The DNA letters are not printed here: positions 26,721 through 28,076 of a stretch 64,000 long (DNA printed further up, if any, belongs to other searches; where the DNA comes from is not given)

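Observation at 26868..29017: Both PilT paralogs keep Walker A but have lost the catalytic Glu and the His-box histidine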

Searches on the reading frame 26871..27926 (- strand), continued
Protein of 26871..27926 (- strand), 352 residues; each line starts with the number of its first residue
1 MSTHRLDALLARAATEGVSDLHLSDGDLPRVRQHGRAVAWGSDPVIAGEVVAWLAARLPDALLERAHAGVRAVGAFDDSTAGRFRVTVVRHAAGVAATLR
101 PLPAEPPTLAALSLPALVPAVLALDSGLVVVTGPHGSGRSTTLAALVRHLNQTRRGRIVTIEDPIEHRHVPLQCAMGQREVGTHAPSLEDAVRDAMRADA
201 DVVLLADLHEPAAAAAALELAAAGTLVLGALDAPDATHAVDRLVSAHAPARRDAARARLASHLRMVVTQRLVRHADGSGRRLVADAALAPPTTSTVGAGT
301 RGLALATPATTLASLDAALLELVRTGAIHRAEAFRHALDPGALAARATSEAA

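Call 53: search_solved_structures(query=P0236, show_alignments=1, max_evalue=1e-20)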
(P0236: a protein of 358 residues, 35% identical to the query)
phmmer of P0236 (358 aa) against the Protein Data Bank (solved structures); distinct sequences matched with E-value up to 1e-20: 9.
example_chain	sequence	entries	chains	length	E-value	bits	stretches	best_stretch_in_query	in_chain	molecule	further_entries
2ewv_A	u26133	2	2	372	6.7e-74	252.2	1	5-350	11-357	twitching motility protein PilT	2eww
2gsz_A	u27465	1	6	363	1.4e-73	251.2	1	6-350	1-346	twitching motility protein PilT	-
5zfq_A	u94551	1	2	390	2e-62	214.6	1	10-353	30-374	Twitching motility pilus retraction protein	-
6ojx_A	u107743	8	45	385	2.5e-62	214.2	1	10-352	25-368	Twitching motility pilus retraction ATPase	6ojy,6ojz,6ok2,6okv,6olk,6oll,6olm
5fl3_A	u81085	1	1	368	4.3e-60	206.9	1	9-347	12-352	PILI RETRACTION PROTEIN PILT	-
3jvu_A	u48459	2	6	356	1.5e-59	205.1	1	10-346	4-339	Twitching mobility protein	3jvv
2eyu_A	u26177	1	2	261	2.7e-51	178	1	113-350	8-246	twitching motility protein PilT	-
9n32_A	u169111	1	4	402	4.7e-51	177.2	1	4-353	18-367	PilU protein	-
10my_A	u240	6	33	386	6.1e-47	163.7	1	9-356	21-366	PilT/PilU family type 4a pilus ATPase | Twitching motility protein PilT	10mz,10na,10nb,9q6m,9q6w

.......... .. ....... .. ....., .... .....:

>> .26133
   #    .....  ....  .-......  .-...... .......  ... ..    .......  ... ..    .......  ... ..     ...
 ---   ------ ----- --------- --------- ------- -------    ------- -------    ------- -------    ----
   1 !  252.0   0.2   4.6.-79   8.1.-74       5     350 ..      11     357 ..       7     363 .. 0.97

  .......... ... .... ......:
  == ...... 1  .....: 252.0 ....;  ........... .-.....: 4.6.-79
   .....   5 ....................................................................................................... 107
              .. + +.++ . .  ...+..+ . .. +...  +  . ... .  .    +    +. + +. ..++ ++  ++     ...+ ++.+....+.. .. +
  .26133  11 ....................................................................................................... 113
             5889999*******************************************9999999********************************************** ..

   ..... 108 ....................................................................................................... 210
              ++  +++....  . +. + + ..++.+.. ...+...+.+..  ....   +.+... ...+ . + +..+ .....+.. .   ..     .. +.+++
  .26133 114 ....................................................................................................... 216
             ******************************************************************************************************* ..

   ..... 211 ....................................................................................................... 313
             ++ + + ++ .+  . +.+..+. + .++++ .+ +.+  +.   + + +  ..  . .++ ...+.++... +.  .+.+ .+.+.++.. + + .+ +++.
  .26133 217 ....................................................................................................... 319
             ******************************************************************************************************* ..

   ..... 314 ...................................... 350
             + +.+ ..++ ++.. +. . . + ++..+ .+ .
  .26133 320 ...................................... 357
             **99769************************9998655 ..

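Call 67: predict_structure(alignment_id=A4)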
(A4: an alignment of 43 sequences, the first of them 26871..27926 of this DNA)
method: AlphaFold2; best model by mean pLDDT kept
length: 352 residues; sequences in the alignment: 43
mean_pLDDT: 88.2   pTM: 0.88
mean pLDDT of the five models: 88.2, 87.2, 87.2, 87.1, 85.7
residues with pLDDT >= 90: 255; 70-90: 67; 50-70: 11; < 50: 19
segments of 3 or more residues with pLDDT < 50: 292-309
pLDDT, mean of each block of 10 residues (from residue 1): 81 92 93 88 87 92 91 93 95 88 94 91 96 92 98 98 95 97 93 96 95 94 97 90 93 92 94 89 83 37 45 78 92 89 79 59
secondary structure, 60 per line:
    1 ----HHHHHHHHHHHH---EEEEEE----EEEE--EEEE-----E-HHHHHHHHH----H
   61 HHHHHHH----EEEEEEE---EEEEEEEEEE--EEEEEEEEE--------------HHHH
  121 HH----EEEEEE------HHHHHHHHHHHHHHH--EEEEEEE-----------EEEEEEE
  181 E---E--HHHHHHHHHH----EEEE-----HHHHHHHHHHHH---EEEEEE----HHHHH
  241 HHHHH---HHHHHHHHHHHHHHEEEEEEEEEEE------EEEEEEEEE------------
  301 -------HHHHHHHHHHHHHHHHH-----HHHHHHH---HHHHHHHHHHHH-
elements in order: H5-16 E20-25 E30-33 E36-39 H47-55 H60-67 E72-78 E82-91 E94-102 H117-122 E127-132 H139-153 E156-162 E174-181 H188-197 E202-205 H211-222 E226-231 H236-245 H249-262 E263-273 E280-288 H308-324 H330-336 H340-351

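Call 71: fold_search(model_id=the predicted structure, library=pdb)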
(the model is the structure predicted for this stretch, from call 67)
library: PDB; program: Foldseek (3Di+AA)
matches with E <= 10: 1520; with E <= 0.001: 116
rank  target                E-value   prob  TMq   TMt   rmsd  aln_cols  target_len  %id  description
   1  6ok2_A                1.6e-31  1.00  0.85  0.85   3.1       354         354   29  PilT4 from Geobacter metallireducens bound to ADP: C3ocococ conformation (released 2019-11-20)
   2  6ojy_F                4.1e-31  1.00  0.88  0.88   2.4       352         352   29  Methylated PilT4 from Geobacter metallireducens bound to sulfate: C3ocococ conformation (released 2019-11-20)
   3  6ojy_B                4.4e-31  1.00  0.89  0.88   2.6       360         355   28  Methylated PilT4 from Geobacter metallireducens bound to sulfate: C3ocococ conformation (released 2019-11-20)
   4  5fl3                  4.7e-31  1.00  0.82  0.81   4.2       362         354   30  PilT2 from Thermus thermophilus (released 2015-11-11)
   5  6ojx_A                5.0e-31  1.00  0.89  0.89   2.6       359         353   28  PilT4 from Geobacter metallireducens bound to ATP (released 2019-11-20)
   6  6ojy_C                9.1e-31  1.00  0.85  0.84   3.2       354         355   29  Methylated PilT4 from Geobacter metallireducens bound to sulfate: C3ocococ conformation (released 2019-11-20)
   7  6ojx_B                1.2e-30  1.00  0.89  0.88   2.6       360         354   29  PilT4 from Geobacter metallireducens bound to ATP (released 2019-11-20)
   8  6ojy_D                1.2e-30  1.00  0.88  0.88   2.6       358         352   29  Methylated PilT4 from Geobacter metallireducens bound to sulfate: C3ocococ conformation (released 2019-11-20)
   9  6ojy_A                1.7e-30  1.00  0.85  0.85   3.3       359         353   29  Methylated PilT4 from Geobacter metallireducens bound to sulfate: C3ocococ conformation (released 2019-11-20)
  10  6ok2_F                2.9e-30  1.00  0.86  0.87   2.8       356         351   28  PilT4 from Geobacter metallireducens bound to ADP: C3ocococ conformation (released 2019-11-20)
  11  6ojy_E                3.1e-30  1.00  0.85  0.84   3.3       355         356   28  Methylated PilT4 from Geobacter metallireducens bound to sulfate: C3ocococ conformation (released 2019-11-20)
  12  9n32_B                3.5e-30  1.00  0.78  0.78   4.5       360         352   26  PilU from Pseudomonas aeruginosa: C3ocococ conformation (released 2025-12-10)
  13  6ojz_D                3.7e-30  1.00  0.78  0.76   4.4       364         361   28  PilT4 from Geobacter metallireducens bound to ADP with partial occupancy: C3ocococ conformation (released 2019-11-20)
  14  5zfq_A                3.9e-30  1.00  0.80  0.79   5.3       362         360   29  Crystal structure of PilT-4, a retraction ATPase motor of Type IV pilus , from Geobacter sulfurreducens (released 2018-09-19)
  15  6ok2_D                6.7e-30  1.00  0.79  0.77   4.1       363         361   28  PilT4 from Geobacter metallireducens bound to ADP: C3ocococ conformation (released 2019-11-20)
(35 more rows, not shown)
